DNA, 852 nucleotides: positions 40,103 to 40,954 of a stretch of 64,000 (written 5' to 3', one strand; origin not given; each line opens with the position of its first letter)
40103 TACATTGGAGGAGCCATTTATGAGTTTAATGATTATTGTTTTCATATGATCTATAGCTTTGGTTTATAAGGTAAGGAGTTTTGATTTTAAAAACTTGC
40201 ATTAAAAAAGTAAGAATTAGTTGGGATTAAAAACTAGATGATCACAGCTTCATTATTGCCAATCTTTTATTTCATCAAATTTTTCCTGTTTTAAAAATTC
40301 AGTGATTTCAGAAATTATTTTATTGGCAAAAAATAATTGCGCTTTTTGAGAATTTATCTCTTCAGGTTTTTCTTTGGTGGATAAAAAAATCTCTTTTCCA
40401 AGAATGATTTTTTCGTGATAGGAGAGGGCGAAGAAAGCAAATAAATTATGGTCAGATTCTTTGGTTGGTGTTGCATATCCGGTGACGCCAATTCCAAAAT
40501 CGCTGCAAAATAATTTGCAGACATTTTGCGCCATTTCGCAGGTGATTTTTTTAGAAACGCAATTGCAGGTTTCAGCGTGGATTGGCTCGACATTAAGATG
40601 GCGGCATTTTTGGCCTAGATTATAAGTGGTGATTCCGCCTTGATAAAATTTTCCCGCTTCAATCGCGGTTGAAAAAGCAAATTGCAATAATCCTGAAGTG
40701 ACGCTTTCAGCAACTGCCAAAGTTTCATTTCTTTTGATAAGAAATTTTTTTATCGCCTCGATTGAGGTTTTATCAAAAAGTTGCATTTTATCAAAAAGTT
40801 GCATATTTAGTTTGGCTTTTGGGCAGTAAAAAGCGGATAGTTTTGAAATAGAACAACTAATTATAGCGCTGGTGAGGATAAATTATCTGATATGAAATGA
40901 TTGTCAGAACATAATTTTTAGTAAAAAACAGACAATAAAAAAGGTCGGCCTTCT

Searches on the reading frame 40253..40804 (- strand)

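Call 113: search_protein_families(library=pfam, proteins=[window:40253-40804:-], max_evalue=0.00001)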
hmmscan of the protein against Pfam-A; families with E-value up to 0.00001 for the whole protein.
window:40253-40804:- (183 aa): 1 family
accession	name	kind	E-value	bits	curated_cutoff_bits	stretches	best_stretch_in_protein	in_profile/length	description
PF02464.23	CinA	-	3.1e-22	79.3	23.5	1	15-132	5-124/155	Competence-damaged protein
